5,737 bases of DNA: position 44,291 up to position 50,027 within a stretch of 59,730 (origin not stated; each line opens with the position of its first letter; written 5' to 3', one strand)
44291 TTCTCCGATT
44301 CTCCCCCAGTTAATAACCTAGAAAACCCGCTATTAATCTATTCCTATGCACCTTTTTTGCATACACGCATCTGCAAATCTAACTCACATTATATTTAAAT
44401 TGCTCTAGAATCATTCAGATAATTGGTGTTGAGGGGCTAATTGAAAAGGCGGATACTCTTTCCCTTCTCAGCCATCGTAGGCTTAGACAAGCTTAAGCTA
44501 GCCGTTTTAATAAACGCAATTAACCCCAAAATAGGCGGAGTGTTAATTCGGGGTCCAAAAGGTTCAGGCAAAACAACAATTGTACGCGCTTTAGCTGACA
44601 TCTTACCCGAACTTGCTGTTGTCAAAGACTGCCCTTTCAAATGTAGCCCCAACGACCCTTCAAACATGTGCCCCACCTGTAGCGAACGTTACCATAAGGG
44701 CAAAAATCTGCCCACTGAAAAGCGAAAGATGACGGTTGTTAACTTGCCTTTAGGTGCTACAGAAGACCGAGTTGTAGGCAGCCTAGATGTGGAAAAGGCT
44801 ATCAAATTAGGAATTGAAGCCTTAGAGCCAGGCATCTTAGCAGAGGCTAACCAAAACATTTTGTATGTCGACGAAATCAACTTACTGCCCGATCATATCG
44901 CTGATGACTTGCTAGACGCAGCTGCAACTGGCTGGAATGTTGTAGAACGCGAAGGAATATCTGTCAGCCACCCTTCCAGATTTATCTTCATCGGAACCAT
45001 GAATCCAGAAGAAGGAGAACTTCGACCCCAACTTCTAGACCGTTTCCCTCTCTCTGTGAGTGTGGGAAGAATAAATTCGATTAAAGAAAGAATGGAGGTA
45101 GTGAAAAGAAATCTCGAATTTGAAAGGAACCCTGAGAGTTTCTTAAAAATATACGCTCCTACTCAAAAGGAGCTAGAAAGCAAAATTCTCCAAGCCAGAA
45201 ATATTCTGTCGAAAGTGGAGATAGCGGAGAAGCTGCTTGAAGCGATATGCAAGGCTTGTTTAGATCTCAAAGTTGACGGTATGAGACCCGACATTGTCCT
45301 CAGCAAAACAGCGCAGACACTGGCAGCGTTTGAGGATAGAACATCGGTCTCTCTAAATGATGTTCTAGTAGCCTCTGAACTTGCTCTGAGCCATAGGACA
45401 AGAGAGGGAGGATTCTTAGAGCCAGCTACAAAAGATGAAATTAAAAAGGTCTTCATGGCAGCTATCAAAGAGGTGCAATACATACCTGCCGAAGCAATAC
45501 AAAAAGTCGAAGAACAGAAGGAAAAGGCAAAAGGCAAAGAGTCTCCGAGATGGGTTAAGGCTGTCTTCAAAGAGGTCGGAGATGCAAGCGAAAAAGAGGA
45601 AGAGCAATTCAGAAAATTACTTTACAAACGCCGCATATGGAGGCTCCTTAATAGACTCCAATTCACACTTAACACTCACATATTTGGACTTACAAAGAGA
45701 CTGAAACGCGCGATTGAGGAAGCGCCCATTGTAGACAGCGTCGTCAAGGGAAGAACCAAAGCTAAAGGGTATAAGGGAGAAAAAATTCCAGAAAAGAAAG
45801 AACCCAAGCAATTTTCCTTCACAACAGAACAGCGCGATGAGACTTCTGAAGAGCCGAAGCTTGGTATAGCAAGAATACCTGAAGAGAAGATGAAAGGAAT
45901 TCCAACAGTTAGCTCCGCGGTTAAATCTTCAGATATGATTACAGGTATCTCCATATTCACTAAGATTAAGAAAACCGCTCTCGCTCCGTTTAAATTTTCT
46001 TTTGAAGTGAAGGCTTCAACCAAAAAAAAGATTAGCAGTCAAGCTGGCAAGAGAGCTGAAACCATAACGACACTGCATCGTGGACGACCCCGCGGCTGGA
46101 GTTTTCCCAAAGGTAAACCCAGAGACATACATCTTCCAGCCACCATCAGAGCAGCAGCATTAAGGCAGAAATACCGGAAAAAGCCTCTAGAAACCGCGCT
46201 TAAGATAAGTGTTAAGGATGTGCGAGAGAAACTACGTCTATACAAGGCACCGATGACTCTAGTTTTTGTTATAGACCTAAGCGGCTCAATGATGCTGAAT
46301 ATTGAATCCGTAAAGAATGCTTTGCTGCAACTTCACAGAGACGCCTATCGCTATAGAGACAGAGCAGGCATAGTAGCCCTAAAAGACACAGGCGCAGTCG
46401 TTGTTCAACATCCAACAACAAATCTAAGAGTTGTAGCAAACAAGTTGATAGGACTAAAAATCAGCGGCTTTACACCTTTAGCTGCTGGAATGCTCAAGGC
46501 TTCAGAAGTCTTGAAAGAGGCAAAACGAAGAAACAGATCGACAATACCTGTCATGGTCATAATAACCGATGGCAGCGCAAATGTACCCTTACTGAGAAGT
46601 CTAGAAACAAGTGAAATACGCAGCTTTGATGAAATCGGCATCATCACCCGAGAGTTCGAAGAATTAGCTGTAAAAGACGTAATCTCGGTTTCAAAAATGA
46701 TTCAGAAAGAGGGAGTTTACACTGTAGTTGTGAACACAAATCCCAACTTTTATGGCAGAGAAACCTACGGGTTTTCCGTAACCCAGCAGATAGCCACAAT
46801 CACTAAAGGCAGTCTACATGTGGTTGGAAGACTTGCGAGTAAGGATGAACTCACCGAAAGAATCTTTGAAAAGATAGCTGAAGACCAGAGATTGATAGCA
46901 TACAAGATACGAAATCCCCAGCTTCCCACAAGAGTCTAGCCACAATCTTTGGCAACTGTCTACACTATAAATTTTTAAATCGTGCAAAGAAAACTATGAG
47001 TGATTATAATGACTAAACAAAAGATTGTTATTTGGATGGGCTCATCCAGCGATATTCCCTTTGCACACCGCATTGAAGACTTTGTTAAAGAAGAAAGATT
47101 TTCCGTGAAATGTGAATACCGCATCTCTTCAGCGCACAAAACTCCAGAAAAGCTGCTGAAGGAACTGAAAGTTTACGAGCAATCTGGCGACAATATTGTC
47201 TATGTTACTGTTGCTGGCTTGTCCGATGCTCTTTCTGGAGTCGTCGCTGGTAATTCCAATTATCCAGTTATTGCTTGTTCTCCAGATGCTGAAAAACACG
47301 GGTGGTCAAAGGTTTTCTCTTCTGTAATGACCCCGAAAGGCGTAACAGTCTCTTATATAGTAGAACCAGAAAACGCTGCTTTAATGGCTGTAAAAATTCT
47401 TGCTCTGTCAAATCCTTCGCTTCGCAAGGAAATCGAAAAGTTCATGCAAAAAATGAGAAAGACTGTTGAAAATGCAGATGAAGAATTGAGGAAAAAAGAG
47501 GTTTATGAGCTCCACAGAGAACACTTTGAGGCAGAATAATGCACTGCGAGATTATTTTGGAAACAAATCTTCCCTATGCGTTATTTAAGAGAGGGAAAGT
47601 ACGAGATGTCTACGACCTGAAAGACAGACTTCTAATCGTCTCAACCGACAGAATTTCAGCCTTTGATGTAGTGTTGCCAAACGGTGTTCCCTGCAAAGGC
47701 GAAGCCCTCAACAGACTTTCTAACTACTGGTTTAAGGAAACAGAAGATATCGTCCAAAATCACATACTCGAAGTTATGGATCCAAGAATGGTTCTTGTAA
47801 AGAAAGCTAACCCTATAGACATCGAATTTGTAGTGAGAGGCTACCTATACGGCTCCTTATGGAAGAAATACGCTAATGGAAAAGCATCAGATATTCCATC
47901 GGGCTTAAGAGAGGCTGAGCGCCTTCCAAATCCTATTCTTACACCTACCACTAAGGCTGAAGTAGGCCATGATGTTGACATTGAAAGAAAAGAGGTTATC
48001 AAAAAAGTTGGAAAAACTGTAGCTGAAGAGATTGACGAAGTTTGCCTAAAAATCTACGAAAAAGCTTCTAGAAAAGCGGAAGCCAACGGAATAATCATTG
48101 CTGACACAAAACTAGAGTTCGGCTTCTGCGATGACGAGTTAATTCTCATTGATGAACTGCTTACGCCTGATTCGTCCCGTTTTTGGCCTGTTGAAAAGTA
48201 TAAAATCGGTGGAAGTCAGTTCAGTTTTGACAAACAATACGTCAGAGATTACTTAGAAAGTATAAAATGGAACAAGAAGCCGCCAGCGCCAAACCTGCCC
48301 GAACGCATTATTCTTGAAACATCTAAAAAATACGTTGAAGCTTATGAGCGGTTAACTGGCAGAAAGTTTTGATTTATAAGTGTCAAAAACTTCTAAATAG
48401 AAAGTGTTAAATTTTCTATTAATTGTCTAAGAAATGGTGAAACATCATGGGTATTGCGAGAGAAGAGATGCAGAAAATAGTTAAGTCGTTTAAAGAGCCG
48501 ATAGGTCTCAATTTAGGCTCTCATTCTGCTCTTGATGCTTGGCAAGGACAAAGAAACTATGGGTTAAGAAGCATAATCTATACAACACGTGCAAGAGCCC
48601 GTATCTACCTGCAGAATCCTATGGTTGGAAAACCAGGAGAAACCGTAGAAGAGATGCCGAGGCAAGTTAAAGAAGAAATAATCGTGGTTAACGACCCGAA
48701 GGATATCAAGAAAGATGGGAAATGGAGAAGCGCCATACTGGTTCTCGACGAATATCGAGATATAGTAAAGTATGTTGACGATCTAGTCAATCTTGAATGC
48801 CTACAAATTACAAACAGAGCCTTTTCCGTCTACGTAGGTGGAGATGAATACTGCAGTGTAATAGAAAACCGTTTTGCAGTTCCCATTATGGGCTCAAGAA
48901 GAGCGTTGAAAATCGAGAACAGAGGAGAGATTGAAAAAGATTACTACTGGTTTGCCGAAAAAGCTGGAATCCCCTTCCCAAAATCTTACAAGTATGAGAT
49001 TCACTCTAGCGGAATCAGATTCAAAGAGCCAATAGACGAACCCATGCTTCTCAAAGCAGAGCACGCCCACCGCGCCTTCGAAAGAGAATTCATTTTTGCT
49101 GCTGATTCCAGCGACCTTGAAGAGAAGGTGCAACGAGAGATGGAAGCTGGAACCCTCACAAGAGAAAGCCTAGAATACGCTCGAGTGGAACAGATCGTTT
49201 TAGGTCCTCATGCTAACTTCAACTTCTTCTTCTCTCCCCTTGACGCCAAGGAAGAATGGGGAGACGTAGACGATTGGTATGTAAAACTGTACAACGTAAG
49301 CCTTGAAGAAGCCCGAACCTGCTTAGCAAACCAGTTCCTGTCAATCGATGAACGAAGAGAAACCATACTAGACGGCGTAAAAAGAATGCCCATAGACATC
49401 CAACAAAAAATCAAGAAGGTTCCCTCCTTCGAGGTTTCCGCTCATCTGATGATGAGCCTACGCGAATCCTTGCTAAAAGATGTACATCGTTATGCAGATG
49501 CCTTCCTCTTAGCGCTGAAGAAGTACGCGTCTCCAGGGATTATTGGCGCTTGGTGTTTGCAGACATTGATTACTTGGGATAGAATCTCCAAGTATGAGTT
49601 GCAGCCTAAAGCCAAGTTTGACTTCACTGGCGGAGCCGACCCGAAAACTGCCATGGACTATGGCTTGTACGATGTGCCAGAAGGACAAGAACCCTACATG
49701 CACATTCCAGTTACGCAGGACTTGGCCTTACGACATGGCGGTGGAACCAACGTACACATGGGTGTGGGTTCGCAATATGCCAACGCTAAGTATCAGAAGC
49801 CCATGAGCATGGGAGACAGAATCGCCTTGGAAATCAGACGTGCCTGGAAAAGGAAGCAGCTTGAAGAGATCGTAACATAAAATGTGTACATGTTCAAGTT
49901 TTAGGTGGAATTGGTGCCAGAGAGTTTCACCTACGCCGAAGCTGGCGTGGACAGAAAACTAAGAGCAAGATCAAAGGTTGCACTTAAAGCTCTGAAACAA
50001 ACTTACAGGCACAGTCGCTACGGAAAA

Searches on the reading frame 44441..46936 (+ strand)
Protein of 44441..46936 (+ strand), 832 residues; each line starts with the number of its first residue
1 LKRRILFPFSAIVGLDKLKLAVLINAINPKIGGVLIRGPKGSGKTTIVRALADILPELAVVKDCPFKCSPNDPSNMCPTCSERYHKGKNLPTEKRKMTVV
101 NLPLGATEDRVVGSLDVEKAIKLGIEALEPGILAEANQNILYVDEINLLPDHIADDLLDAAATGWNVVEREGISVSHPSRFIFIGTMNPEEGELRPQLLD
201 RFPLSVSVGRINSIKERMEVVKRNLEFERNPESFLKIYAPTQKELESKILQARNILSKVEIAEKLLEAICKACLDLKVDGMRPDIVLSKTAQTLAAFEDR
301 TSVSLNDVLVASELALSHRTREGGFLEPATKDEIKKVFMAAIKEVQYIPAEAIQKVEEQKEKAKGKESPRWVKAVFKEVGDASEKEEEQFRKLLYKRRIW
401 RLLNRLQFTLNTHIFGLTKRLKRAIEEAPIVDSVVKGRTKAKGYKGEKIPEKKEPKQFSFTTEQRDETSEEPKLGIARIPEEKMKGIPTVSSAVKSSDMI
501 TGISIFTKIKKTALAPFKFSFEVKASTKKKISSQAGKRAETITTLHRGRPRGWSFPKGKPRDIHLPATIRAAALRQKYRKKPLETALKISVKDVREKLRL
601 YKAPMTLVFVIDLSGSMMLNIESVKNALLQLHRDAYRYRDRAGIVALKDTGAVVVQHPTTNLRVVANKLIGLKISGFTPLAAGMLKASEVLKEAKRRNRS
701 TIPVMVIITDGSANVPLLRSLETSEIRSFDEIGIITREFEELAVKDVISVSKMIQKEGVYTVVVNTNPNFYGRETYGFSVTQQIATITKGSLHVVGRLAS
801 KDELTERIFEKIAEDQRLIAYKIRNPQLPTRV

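Call 8: search_protein_families(library=ncbifam, proteins=[window:44441-46936:+], max_evalue=0.00001)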
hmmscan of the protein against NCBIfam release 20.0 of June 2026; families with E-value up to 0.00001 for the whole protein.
window:44441-46936:+ (832 aa): 4 families
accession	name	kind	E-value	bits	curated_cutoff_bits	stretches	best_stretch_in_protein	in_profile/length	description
TIGR02442.1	Cob-chelat-sub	hypoth_equivalog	2.7e-186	620.8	779.45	2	7-381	1-360/641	putative cobaltochelatase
TIGR02030.1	BchI-ChlI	equivalog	7.1e-119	396.9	466.95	1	7-337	1-331/337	magnesium chelatase ATPase subunit I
TIGR02031.1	BchD-ChlD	equivalog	2.1e-106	357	499.55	2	16-321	1-272/608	magnesium chelatase ATPase subunit D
NF009943.0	PRK13406.1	equivalog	1.5e-48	165.8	571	2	513-716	307-512/585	magnesium chelatase subunit D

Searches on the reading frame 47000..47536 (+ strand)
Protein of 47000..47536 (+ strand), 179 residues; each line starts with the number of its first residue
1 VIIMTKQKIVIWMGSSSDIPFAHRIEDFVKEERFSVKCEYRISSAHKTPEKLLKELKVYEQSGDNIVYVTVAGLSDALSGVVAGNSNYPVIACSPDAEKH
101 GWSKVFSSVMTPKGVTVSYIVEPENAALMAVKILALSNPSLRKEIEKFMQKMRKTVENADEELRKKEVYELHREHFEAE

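Call 8: search_protein_families(library=ncbifam, proteins=[window:47000-47536:+], max_evalue=0.00001)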
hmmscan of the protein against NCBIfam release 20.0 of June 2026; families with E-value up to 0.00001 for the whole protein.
window:47000-47536:+ (179 aa): 1 family
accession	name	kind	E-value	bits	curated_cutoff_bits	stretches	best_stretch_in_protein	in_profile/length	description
TIGR01162.1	purE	equivalog_domain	1e-36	125.8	149.6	1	9-163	1-155/156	5-(carboxyamino)imidazole ribonucleotide mutase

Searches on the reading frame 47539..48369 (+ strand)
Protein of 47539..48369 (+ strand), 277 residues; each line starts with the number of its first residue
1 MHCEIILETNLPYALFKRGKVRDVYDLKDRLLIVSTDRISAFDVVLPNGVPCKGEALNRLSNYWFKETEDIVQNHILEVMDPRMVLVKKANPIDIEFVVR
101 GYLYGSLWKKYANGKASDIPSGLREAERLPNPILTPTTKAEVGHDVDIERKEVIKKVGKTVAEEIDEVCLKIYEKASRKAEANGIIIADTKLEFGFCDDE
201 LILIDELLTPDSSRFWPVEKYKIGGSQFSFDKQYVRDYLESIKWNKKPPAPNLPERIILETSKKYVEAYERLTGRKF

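Call 8: search_protein_families(library=ncbifam, proteins=[window:47539-48369:+], max_evalue=0.00001)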
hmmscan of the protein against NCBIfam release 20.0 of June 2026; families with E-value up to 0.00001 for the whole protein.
window:47539-48369:+ (277 aa): 7 families
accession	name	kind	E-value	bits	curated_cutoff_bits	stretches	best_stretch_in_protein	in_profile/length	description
NF010568.0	PRK13961.1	equivalog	2.8e-104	348.5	251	1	10-276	10-295/297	phosphoribosylaminoimidazolesuccinocarboxamide synthase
NF009251.0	PRK12607.1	equivalog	6.3e-86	288.1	371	1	8-277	10-292/315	phosphoribosylaminoimidazolesuccinocarboxamide synthase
TIGR00081.1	purC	equivalog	5.2e-66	222.9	189.9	1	17-276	9-273/279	phosphoribosylaminoimidazolesuccinocarboxamide synthase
NF010564.0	PRK13959.1-1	subfamily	1.8e-43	148.8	459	1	15-277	3-294/294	phosphoribosylaminoimidazolesuccinocarboxamide synthase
NF010567.0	PRK13960.1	equivalog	2.3e-35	122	581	1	31-275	56-343/367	phosphoribosylaminoimidazolesuccinocarboxamide synthase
TIGR02735.1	purC_vibrio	equivalog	1e-34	120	394.2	1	32-225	56-279/365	phosphoribosylaminoimidazolesuccinocarboxamide synthase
NF010566.0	PRK13959.1-4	equivalog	9.2e-08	31.6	546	0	125-216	157-247/339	phosphoribosylaminoimidazolesuccinocarboxamide synthase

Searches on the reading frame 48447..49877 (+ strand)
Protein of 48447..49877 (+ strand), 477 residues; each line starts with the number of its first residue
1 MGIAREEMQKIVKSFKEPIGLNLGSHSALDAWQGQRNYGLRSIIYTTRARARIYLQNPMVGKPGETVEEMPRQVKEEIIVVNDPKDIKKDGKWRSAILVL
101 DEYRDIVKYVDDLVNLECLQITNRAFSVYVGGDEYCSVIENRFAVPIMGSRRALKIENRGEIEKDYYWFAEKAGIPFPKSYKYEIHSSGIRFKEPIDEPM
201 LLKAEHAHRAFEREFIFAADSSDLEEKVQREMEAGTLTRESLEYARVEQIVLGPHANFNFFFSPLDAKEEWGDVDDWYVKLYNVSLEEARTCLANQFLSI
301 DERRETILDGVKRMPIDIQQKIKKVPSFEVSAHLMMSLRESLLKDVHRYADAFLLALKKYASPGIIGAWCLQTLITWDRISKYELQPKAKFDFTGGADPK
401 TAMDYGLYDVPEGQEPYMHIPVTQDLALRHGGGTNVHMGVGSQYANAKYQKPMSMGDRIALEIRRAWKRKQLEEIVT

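Call 8: search_protein_families(library=ncbifam, proteins=[window:48447-49877:+], max_evalue=0.00001)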
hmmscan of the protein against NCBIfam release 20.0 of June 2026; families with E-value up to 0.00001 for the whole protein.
window:48447-49877:+ (477 aa): 6 families
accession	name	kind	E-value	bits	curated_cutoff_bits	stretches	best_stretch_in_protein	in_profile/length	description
NF009780.0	PRK13278.1-5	equivalog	5.3e-42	144.1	556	3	296-378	221-303/361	formate--phosphoribosylaminoimidazolecarboxamide ligase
NF009783.0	PRK13278.2-4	equivalog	3.3e-34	118.3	590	2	296-378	216-298/356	formate--phosphoribosylaminoimidazolecarboxamide ligase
NF009778.0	PRK13278.1-1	equivalog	2e-24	86.3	570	1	297-377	217-297/356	formate--phosphoribosylaminoimidazolecarboxamide ligase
NF009779.0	PRK13278.1-3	equivalog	6.1e-21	74.9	580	1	425-477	282-333/333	formate--phosphoribosylaminoimidazolecarboxamide ligase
NF009781.0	PRK13278.1-6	subfamily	3.8e-20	72.1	603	1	97-378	66-299/356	formate--phosphoribosylaminoimidazolecarboxamide ligase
NF009782.0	PRK13278.2-1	equivalog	2.9e-11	43.2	482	0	297-373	184-252/310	formate--phosphoribosylaminoimidazolecarboxamide ligase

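Call 77: search_protein_families(library=pfam, proteins=[window:48447-49877:+], max_evalue=0.05)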
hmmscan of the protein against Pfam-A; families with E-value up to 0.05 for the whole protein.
window:48447-49877:+ (477 aa): 2 families
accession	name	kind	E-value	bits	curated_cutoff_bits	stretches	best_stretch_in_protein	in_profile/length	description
PF06973.17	DUF1297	-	1.8e-47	161.8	23.8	2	223-378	1-130/188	Domain of unknown function (DUF1297)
PF06849.18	DUF1246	-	5.3e-18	65.6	25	1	23-181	4-122/122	Protein of unknown function (DUF1246)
